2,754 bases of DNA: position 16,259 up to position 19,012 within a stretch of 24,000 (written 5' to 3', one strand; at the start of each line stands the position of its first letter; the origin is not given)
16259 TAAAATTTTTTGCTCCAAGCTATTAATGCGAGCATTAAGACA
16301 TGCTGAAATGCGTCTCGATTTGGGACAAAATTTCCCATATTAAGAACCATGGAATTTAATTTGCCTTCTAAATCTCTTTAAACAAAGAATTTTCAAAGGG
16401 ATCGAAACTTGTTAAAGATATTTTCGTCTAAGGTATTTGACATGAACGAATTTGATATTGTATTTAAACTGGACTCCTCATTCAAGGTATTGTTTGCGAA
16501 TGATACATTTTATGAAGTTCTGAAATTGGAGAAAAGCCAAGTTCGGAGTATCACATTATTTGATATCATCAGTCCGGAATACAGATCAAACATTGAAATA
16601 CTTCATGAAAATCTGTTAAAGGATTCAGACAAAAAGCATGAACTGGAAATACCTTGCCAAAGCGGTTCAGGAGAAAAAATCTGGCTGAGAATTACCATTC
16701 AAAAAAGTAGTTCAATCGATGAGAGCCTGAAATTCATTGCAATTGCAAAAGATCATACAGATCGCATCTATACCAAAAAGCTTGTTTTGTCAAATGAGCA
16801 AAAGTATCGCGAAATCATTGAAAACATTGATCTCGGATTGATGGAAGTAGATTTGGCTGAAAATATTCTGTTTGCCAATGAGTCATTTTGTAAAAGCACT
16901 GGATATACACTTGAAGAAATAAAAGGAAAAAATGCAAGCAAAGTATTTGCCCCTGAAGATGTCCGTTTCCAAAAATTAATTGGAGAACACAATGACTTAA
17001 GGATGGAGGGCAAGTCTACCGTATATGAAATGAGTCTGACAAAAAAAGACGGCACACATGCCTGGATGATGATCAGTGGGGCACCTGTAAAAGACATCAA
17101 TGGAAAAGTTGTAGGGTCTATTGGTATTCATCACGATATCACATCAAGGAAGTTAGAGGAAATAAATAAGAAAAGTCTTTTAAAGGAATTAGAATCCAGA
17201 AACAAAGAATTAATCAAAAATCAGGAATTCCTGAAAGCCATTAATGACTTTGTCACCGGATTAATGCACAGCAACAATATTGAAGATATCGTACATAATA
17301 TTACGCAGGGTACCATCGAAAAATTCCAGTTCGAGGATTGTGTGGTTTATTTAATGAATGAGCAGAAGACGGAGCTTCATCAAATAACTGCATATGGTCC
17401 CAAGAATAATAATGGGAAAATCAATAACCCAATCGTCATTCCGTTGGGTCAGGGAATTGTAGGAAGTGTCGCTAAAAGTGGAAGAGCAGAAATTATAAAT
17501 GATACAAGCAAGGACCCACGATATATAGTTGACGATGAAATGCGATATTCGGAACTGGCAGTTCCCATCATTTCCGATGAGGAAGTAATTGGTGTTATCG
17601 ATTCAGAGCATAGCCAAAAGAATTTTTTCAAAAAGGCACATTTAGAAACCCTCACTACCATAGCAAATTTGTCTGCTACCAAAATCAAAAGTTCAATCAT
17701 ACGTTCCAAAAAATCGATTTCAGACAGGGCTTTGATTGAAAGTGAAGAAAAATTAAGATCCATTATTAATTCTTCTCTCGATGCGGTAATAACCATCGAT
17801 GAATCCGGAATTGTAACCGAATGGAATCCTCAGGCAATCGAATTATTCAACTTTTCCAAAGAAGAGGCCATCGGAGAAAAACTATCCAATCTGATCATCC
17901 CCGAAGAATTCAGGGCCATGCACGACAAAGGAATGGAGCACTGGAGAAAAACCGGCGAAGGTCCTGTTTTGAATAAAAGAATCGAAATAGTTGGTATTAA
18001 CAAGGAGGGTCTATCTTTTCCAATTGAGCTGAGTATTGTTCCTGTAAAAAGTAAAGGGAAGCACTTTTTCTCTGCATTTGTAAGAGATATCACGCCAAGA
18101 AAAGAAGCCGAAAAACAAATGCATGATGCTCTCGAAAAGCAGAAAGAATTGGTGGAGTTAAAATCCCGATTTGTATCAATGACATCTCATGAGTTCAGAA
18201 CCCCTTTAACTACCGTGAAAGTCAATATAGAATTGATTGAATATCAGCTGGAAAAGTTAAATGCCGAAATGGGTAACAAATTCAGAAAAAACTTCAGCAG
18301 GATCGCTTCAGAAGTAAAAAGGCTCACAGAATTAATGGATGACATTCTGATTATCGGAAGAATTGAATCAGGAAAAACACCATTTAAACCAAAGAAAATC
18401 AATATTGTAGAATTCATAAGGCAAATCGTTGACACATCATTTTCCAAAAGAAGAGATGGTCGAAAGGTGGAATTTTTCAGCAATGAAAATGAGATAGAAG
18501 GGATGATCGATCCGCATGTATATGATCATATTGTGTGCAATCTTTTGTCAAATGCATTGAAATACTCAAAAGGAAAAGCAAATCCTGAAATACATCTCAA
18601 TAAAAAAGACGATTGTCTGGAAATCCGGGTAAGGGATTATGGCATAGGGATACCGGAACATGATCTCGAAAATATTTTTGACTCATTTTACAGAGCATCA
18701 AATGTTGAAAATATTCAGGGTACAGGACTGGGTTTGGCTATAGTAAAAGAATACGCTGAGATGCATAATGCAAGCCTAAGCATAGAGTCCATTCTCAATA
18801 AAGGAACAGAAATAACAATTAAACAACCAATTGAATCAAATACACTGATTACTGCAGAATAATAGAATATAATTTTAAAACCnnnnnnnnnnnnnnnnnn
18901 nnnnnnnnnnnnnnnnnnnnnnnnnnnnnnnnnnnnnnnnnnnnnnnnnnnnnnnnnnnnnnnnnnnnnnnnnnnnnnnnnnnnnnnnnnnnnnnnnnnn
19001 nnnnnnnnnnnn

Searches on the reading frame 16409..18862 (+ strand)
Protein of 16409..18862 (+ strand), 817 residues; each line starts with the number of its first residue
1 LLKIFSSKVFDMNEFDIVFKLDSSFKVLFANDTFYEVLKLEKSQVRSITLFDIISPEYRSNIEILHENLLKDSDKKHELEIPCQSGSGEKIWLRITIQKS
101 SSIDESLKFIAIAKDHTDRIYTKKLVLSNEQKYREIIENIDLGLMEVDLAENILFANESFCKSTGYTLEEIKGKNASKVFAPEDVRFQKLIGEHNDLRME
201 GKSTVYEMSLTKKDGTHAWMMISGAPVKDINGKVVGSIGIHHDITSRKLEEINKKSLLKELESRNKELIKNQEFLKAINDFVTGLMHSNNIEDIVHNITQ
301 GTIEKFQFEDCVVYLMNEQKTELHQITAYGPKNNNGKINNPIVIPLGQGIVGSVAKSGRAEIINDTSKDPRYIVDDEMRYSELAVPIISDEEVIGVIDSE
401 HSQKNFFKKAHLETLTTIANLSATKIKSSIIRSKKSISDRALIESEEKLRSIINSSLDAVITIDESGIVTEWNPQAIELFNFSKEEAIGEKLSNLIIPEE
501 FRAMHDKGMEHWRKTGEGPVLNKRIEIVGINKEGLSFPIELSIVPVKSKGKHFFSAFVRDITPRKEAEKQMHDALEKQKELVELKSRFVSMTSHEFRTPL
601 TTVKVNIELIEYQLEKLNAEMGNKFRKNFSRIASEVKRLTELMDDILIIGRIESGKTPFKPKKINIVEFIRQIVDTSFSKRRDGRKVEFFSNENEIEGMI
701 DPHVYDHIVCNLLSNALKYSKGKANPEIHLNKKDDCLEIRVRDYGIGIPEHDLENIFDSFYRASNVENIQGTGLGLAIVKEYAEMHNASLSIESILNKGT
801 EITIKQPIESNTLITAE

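Call 4: search_protein_families(library=pfam, proteins=[window:16409-18862:+])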
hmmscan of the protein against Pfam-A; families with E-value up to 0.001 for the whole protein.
window:16409-18862:+ (817 aa): 12 families
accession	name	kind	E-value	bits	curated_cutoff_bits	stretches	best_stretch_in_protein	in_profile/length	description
PF13426.13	PAS_9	-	5.6e-39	133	27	3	144-245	4-102/103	PAS domain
PF00989.32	PAS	-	6.7e-36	123.2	22.6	2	448-561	2-113/113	PAS fold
PF02518.31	HATPase_c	-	4e-26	92.1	26.4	1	705-808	6-109/111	Histidine kinase-, DNA gyrase B-, and HSP90-like ATPase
PF08448.16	PAS_4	-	5.5e-21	75.3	23.1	2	138-248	2-109/110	PAS fold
PF08447.18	PAS_3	-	1e-18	67.8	25.6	1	153-241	1-89/89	PAS fold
PF13188.13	PAS_8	-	6.3e-18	64.4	21.8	2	447-496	1-47/65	PAS domain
PF01590.32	GAF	-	2.3e-16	61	22.4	1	291-424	2-131/133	GAF domain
PF13185.12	GAF_2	-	4.1e-15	56.6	28.6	1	289-423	2-132/136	GAF domain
PF00512.31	HisKA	-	4.1e-13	49.6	26.9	1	585-655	2-66/66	His Kinase A (phospho-acceptor) domain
PF13492.12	GAF_3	-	0.00013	22.9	27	1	291-426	2-127/129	GAF domain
PF24820.1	Diguanyl_cycl_sensor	-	0.00015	22.1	28.1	1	453-547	2-97/109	Diguanylate cyclase-like sensor domain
PF12860.13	PAS_7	-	0.00031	21.3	27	0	137-249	1-112/115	PAS fold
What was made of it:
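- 16409..18862 (+): Soluble PAS-GAF-PAS HisKA/HATPase_c sensor kinase, partner of the regulator (the true start is possibly ATG 16442). Call 4.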

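Call 48: search_protein_families(library=ncbifam, proteins=[window:16409-18862:+], max_evalue=0.01)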
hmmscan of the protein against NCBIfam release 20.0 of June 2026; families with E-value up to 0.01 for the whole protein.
window:16409-18862:+ (817 aa): 94 families (the best 25 are shown)
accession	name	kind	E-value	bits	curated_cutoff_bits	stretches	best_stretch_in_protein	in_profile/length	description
NF047874.1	MASE3_PAS_HK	subfamily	5e-70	237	560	2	421-809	239-626/655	MASE3 domain-containing sensor histidine kinase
TIGR00229.1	sensory_box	domain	4.4e-60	201.4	22.9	3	444-570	2-125/126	PAS domain S-box protein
NF045595.1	HK_scytonemin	equivalog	1.5e-58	198.7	865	1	439-807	274-634/637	scytonemin biosynthesis sensor histidine kinase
NF046044.1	PnpS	equivalog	2.1e-57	194.9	400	2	409-805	20-388/390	two-component system histidine kinase PnpS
NF033092.0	HK_WalK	equivalog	7.4e-52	176.7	725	1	445-807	255-593/594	cell wall metabolism sensor histidine kinase WalK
NF008468.0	PRK11360.1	equivalog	3e-51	174.5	646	2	441-811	262-611/616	two-component system sensor histidine kinase AtoS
TIGR02966.1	phoR_proteo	equivalog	4.2e-49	167.4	334.2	1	445-804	4-331/333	phosphate regulon sensor histidine kinase PhoR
NF040691.1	MtrAB_MtrB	equivalog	6.3e-41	140.9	450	1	570-812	256-496/507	MtrAB system histidine kinase MtrB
NF041880.1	EPS_EpsF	equivalog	5.4e-40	137.3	900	2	444-801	141-484/492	response regulator EpsF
NF041777.1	sens_FixL_Rhizob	equivalog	1e-37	129.9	850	1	433-809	110-482/485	sensor protein FixL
NF008302.0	PRK11091.1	equivalog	2.1e-36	125.5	838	2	438-807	146-504/779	aerobic respiration two-component sensor histidine kinase ArcB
NF041947.1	LuxQ_Vibrio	equivalog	2.6e-35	121.5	1200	1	441-811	343-699/843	quorum-sensing autoinducer 2 sensor kinase/phosphatase LuxQ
NF045911.1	TCSHisKinNblS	equivalog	3.9e-34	118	1000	1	445-801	264-613/621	two-component system sensor histidine kinase NblS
NF008312.0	PRK11100.1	equivalog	4.6e-34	118.1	356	1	567-808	242-474/477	two-component system sensor histidine kinase CreC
NF041735.1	hist_kin_RppB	equivalog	2.1e-33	115.8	400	1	587-806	218-437/438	two-component system sensor histidine kinase RppB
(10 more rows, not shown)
